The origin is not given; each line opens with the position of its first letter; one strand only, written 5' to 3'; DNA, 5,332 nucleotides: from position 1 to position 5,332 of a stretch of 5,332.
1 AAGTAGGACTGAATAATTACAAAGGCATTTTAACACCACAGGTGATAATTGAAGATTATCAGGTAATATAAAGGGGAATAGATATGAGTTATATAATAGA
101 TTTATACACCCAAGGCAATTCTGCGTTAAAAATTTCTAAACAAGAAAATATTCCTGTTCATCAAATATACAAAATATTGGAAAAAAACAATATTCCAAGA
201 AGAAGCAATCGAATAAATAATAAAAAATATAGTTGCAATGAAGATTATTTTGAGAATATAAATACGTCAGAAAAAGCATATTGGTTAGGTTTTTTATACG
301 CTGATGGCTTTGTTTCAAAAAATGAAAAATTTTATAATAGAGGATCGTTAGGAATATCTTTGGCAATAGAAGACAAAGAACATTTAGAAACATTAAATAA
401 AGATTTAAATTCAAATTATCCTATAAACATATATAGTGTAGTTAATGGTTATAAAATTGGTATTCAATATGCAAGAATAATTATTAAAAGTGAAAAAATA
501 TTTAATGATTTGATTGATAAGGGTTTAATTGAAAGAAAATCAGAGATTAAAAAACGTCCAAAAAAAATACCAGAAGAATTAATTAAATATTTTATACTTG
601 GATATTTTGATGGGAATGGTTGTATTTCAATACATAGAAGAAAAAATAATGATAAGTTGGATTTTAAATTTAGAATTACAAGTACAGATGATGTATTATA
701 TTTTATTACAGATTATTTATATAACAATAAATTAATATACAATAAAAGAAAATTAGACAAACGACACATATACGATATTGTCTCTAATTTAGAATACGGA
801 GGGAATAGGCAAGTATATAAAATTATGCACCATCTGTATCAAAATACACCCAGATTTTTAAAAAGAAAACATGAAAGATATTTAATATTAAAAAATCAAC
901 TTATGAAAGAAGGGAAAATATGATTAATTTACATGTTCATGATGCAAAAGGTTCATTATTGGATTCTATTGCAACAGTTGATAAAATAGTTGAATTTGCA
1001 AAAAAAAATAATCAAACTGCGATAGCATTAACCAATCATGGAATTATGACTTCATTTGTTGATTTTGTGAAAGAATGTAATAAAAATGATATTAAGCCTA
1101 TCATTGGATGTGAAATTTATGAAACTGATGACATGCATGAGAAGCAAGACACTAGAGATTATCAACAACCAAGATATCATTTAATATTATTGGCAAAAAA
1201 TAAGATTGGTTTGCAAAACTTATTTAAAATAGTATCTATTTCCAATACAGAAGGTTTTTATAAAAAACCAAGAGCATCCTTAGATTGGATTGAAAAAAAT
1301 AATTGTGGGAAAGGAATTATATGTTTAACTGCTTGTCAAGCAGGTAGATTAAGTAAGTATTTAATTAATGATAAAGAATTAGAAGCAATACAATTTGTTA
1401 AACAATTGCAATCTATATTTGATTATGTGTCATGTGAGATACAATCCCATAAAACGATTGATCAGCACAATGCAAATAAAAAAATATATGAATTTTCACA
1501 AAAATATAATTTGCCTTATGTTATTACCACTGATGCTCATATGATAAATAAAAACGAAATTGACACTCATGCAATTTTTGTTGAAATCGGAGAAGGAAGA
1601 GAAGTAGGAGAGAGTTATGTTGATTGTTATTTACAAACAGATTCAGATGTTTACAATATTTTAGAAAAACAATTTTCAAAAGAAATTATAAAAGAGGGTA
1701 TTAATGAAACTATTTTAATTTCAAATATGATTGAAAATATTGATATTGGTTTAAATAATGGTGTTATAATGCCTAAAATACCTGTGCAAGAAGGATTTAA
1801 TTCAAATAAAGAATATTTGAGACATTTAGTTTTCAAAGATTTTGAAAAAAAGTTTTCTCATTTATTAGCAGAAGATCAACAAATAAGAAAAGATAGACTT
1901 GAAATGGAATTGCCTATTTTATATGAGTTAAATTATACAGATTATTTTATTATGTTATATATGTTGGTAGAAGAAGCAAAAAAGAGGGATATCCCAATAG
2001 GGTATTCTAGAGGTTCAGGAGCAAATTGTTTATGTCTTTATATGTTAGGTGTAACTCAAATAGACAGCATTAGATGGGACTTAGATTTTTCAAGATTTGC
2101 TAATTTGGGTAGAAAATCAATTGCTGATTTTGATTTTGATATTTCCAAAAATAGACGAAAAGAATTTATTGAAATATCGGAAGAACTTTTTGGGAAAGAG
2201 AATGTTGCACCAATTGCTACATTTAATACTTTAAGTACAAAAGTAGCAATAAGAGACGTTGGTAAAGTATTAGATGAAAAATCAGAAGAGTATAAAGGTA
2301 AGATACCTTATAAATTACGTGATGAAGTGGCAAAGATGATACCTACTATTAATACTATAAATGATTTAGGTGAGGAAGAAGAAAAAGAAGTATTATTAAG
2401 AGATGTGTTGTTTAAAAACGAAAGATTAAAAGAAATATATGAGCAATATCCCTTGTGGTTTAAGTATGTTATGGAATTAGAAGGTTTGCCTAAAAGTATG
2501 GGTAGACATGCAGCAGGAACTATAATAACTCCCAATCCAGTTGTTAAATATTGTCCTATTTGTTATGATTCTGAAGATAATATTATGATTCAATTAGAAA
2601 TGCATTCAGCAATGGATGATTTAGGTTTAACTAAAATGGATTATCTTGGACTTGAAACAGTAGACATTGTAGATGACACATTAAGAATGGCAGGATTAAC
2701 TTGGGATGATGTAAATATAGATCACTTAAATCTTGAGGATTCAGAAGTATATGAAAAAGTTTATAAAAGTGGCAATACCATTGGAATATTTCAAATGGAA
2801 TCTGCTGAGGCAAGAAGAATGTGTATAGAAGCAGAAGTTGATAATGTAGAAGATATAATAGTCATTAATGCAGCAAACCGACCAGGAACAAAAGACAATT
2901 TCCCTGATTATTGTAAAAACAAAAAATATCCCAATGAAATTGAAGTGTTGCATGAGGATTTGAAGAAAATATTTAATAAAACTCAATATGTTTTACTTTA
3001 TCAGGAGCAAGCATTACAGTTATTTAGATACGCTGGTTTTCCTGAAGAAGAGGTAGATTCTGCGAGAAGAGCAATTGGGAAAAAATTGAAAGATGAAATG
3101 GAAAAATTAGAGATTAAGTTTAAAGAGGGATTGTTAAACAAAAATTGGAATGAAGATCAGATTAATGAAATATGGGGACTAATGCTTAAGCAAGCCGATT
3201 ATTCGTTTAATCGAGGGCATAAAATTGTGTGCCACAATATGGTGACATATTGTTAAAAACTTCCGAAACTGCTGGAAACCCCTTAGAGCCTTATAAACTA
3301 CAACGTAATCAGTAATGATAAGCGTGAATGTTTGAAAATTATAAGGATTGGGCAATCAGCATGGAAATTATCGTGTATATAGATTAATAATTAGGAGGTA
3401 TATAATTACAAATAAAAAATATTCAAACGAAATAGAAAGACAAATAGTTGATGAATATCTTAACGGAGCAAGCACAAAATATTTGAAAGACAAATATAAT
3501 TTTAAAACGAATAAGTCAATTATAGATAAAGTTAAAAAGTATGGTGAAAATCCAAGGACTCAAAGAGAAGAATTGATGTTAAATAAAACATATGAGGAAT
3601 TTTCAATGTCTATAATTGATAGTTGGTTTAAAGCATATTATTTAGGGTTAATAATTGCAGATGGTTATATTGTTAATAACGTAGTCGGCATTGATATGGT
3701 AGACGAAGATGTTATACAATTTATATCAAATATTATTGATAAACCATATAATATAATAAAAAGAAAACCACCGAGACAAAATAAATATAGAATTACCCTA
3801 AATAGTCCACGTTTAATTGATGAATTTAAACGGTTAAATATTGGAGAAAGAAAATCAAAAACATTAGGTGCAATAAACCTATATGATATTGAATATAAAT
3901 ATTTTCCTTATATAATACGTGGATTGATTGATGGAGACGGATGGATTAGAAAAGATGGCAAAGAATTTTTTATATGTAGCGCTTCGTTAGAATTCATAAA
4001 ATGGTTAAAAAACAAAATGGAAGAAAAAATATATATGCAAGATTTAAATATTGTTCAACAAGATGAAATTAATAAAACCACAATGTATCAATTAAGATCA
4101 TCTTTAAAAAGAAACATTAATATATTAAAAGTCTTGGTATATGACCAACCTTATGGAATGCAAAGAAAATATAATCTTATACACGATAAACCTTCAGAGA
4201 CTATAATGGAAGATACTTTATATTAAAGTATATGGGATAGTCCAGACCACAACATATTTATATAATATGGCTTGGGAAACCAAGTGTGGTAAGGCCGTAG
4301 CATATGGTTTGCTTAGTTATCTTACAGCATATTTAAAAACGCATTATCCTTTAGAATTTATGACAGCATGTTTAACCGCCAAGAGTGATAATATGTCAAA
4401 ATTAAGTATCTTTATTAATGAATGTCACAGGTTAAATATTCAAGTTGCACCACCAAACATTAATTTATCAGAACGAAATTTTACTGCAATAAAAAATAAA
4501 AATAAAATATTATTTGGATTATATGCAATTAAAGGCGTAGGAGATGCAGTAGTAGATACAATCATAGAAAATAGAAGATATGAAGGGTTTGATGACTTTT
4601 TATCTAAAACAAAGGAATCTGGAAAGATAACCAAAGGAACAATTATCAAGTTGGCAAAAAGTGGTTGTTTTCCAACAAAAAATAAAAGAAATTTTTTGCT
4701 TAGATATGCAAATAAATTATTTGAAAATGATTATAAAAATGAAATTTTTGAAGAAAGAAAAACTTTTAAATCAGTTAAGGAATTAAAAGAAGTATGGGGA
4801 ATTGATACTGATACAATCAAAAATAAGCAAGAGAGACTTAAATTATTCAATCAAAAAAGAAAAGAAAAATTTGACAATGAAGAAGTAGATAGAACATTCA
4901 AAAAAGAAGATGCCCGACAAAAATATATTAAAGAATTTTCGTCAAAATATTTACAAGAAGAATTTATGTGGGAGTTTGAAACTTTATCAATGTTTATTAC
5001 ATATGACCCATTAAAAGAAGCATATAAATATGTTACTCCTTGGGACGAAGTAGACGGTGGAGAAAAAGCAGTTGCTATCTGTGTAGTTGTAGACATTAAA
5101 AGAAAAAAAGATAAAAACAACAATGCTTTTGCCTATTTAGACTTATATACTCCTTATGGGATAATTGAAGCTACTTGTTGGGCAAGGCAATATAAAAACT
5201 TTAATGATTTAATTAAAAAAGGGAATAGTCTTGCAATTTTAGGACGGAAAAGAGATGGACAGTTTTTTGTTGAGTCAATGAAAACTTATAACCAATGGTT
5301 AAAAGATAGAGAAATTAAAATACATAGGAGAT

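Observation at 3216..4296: Group I intron splits a dnaE-type replicative polymerase inside the FNKSH motif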

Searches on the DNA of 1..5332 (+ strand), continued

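Call 9: get_annotated_region(hit=H3, flank=3000)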
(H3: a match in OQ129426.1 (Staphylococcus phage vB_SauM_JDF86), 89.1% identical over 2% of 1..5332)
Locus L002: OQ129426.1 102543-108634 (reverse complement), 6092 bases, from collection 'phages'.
description: Staphylococcus phage vB_SauM_JDF86, complete genome.
organism: Staphylococcus phage vB_SauM_JDF86 (NCBI taxid 3038179)
taxonomy: Viruses; Duplodnaviria; Heunggongvirae; Uroviricota; Caudoviricetes; Herelleviridae; Twortvirinae; Baoshanvirus
host: Staphylococcus aureus; source: sewage; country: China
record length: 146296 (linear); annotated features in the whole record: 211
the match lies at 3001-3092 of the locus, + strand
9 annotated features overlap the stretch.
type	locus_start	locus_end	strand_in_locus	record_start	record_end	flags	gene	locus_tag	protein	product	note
CDS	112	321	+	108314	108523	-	-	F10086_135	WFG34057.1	hypothetical protein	-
CDS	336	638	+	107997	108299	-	-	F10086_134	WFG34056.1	hypothetical protein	gp136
CDS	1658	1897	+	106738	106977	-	-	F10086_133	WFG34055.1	hypothetical protein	-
CDS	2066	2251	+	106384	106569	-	-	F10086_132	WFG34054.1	hypothetical protein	ORF233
CDS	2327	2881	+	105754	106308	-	-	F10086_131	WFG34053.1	holin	-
CDS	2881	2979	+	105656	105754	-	-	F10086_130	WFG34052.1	hypothetical protein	-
CDS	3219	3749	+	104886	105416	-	-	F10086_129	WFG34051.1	AP2 domain protein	-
CDS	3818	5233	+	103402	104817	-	-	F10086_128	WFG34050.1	lysin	-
CDS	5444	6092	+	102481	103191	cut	-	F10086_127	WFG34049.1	putative transglycosylase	putative transglycosylase IsaA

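Call 19: search_rna_families(sources=[L001, L002, L004, L005, L006], threshold=gathering, show_alignments=3)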
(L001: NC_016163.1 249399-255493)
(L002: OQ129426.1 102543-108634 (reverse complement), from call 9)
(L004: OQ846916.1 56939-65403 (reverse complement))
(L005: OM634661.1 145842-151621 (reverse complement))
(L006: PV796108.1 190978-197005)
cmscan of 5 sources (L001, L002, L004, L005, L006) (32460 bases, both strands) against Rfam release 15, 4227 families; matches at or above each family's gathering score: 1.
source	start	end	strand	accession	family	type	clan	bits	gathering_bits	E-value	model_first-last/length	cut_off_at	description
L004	3275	3608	+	RF00028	Intron_gpI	Intron;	-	70.6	50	3.5e-16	1-253/253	no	Group I catalytic intron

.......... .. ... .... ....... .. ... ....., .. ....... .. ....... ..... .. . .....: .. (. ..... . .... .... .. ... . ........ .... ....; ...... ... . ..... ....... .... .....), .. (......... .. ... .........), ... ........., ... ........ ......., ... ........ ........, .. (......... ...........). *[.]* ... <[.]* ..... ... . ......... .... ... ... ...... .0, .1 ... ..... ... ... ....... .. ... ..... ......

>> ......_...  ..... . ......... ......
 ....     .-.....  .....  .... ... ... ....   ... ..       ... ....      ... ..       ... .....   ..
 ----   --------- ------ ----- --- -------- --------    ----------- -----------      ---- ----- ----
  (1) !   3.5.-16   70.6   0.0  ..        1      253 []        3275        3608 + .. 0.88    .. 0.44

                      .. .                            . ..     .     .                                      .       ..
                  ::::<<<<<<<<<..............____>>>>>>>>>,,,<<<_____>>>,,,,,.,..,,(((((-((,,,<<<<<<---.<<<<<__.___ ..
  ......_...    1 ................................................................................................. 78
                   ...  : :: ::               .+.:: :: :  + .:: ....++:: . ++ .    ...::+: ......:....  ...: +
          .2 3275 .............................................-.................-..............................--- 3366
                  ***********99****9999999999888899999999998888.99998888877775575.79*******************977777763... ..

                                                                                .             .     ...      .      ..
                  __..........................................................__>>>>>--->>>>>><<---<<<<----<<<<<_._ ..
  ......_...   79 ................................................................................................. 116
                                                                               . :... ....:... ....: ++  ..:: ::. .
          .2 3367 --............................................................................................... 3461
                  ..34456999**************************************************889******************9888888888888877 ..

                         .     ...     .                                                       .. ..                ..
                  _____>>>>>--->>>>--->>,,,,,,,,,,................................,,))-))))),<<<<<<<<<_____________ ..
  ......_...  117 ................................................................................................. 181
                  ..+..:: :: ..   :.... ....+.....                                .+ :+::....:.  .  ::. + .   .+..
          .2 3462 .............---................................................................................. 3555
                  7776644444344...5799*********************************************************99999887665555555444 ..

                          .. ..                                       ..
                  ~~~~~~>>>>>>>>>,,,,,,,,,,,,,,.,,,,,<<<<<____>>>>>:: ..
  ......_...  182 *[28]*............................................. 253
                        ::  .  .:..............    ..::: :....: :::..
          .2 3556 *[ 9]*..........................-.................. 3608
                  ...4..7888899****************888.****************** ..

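Call 37: search_rna_families(sources=[L015, L009, L012, L014, L016], threshold=gathering, show_alignments=2)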
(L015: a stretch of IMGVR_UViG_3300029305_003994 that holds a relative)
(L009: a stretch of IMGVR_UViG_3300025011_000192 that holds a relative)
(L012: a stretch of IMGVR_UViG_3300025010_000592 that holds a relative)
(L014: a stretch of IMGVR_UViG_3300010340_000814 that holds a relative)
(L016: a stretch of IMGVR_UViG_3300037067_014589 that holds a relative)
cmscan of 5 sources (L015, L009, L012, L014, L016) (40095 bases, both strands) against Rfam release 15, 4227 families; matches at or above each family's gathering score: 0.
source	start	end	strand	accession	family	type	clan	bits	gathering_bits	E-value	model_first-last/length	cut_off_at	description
